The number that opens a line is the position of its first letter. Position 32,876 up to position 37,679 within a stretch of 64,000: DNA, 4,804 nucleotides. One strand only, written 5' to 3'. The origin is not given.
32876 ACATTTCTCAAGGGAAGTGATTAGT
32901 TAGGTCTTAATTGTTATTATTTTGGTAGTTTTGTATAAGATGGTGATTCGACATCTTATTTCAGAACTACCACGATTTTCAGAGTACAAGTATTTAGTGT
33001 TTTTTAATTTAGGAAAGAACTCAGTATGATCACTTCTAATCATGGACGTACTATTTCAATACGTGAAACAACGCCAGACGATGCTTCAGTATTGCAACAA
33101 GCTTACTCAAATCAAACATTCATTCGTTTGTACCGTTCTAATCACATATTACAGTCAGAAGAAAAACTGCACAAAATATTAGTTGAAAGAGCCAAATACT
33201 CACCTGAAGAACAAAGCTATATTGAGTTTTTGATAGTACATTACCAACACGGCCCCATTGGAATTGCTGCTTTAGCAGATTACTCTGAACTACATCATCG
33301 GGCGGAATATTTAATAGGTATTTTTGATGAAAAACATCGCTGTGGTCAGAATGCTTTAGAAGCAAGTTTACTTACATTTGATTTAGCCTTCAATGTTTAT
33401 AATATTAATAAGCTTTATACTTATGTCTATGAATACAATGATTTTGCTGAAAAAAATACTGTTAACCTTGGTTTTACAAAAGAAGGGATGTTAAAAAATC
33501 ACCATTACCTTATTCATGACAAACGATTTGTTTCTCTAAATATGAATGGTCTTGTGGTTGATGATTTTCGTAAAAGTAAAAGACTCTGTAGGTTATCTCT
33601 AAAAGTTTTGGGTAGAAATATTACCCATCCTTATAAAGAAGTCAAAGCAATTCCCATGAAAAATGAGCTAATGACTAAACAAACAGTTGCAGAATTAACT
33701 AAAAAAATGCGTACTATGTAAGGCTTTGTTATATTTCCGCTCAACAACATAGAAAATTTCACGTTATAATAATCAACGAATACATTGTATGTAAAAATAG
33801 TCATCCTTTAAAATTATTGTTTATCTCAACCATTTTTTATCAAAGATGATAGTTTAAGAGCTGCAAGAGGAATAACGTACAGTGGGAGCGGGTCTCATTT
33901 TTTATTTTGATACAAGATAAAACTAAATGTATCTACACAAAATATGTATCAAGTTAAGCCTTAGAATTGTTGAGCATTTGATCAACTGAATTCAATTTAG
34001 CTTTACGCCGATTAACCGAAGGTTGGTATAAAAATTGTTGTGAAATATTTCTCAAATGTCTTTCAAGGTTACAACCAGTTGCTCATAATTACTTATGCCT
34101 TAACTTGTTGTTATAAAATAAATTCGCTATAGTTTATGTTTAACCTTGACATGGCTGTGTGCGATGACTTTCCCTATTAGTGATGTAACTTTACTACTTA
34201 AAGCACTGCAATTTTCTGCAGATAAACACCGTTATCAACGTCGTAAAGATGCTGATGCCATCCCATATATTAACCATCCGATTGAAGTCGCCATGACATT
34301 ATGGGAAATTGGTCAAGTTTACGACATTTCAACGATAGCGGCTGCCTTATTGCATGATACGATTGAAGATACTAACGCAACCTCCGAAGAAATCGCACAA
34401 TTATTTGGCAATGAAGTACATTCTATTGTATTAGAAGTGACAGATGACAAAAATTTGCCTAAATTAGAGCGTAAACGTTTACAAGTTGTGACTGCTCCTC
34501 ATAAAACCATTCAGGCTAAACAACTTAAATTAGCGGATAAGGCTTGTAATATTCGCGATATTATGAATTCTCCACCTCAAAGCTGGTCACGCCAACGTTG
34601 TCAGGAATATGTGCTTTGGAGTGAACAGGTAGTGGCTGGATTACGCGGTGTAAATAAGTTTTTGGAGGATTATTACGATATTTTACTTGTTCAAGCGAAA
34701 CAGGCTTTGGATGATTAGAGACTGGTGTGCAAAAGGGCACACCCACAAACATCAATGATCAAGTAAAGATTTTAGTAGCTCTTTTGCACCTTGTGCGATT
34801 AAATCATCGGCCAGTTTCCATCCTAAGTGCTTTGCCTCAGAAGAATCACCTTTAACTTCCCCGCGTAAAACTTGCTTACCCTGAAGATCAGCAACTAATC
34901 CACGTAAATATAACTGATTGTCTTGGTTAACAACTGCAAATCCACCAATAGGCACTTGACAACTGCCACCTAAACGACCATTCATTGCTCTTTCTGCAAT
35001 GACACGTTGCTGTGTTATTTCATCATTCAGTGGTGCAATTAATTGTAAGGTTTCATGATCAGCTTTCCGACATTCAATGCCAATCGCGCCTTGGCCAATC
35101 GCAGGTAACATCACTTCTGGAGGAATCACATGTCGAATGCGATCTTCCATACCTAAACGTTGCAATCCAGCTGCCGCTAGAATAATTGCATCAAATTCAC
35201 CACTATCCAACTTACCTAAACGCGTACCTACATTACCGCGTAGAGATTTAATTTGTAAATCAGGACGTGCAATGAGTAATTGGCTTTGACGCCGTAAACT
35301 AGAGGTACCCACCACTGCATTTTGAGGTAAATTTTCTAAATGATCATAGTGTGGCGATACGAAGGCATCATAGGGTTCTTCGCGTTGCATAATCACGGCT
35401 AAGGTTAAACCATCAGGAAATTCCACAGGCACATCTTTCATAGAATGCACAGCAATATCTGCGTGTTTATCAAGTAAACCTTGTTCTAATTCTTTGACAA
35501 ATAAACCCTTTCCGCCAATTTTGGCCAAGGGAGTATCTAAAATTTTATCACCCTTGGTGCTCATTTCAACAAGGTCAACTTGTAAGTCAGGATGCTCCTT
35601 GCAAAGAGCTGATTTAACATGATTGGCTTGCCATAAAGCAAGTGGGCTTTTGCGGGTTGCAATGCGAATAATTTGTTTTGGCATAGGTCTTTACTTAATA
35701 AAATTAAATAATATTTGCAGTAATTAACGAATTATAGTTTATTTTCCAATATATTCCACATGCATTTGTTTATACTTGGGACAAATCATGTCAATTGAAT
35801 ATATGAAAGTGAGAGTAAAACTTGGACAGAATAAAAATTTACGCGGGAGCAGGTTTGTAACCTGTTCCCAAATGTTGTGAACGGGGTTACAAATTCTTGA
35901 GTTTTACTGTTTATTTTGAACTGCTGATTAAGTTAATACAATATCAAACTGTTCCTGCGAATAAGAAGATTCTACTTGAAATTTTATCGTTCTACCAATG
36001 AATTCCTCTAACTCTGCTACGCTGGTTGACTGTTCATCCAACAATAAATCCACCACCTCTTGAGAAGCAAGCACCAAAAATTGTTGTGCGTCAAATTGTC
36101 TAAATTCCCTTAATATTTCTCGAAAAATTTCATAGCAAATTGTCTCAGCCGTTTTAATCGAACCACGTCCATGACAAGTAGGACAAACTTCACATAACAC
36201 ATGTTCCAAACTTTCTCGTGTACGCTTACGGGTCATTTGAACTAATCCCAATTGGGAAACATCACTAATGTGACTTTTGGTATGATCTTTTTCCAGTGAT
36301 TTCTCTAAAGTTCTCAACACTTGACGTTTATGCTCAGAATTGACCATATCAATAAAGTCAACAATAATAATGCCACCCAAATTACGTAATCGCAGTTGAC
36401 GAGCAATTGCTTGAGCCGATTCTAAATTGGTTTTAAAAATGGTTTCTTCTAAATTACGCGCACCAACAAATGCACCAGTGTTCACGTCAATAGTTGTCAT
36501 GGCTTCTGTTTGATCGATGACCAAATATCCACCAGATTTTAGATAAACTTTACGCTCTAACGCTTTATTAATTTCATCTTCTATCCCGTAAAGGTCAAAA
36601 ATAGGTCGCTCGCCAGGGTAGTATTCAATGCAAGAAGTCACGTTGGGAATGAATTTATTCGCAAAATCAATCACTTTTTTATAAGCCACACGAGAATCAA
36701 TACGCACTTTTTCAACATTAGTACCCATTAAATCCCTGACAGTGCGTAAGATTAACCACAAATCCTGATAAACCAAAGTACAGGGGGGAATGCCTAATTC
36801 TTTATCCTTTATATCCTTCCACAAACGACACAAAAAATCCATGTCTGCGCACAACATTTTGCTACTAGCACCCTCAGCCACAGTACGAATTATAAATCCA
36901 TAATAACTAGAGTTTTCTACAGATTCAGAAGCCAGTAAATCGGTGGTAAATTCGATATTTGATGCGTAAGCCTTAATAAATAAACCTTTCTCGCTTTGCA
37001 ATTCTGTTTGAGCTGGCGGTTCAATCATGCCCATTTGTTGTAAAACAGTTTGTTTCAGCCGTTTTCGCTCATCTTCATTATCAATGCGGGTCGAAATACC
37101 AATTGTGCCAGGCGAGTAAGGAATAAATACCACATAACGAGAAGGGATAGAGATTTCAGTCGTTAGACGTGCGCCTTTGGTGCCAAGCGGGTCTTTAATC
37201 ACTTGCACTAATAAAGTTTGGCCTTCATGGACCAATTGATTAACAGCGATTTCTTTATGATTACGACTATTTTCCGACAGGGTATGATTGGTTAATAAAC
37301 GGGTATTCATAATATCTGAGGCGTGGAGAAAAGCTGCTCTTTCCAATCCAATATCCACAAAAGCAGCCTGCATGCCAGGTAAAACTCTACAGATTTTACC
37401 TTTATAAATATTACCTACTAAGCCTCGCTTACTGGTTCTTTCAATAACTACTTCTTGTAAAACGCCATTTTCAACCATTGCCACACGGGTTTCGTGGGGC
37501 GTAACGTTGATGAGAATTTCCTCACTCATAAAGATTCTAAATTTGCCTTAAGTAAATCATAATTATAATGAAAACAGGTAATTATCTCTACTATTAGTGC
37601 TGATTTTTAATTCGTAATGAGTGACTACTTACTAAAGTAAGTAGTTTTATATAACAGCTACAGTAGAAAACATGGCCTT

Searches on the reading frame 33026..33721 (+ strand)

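Call 77: search_protein_families(library=pfam, proteins=[window:33026-33721:+], max_evalue=0.001)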
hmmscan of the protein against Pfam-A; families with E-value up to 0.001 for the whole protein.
window:33026-33721:+ (231 aa): 2 families
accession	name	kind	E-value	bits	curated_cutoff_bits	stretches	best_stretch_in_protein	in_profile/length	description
PF13302.13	Acetyltransf_3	-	1.9e-05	25.8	25.4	1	12-150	4-137/138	Acetyltransferase (GNAT) domain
PF13420.13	Acetyltransf_4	-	0.00052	20.5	24.3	1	12-161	1-145/155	Acetyltransferase (GNAT) domain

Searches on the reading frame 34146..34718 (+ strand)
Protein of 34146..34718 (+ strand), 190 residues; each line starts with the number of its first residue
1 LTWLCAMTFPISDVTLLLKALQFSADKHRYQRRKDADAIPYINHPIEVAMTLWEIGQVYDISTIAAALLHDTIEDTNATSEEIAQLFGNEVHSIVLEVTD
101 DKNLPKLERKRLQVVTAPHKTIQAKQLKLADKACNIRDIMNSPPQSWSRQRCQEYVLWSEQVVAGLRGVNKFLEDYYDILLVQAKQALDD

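Call 77: search_protein_families(library=pfam, proteins=[window:34146-34718:+], max_evalue=0.001)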
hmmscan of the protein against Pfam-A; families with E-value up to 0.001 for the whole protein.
window:34146-34718:+ (190 aa): 2 families
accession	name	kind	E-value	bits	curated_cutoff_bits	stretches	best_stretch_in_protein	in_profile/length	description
PF13328.12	HD_4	-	2.5e-18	66.7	27.2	1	20-147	1-135/156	HD domain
PF01966.28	HD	-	2.6e-05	24.9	22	1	41-132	1-112/116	HD domain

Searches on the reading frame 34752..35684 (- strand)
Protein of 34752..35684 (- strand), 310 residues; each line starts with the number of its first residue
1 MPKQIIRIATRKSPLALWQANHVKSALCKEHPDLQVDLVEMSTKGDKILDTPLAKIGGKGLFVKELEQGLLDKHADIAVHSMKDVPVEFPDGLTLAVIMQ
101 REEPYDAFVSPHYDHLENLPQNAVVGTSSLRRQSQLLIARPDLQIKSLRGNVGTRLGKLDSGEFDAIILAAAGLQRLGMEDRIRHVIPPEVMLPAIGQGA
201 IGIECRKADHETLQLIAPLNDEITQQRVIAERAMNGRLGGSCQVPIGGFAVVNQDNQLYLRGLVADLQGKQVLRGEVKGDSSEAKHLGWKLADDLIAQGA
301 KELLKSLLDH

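Call 77: search_protein_families(library=pfam, proteins=[window:34752-35684:-], max_evalue=0.001)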
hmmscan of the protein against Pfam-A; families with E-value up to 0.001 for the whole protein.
window:34752-35684:- (310 aa): 2 families
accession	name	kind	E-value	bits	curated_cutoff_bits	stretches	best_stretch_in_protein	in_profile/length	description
PF01379.25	Porphobil_deam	-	2.3e-89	298.8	22.1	1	6-213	1-206/207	Porphobilinogen deaminase, dipyromethane cofactor binding domain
PF03900.20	Porphobil_deamC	-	2.1e-19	70.1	26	1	226-296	2-73/74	Porphobilinogen deaminase, C-terminal domain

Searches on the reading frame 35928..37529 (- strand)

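Call 77: search_protein_families(library=pfam, proteins=[window:35928-37529:-], max_evalue=0.001)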
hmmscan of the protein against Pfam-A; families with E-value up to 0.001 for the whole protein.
window:35928-37529:- (533 aa): 3 families
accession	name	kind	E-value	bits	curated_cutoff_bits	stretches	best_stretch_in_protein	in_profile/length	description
PF10150.14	RNase_E_G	-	7.4e-98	327.7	25.5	2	207-437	40-270/270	Ribonuclease E/G family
PF20833.2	RNase_E_G_Thio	-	9.6e-11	42.1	26.8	1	448-530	1-83/86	RNase E/G, Thioredoxin-like domain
PF00575.29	S1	-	2.7e-06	28.1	22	1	38-112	4-61/74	S1 RNA binding domain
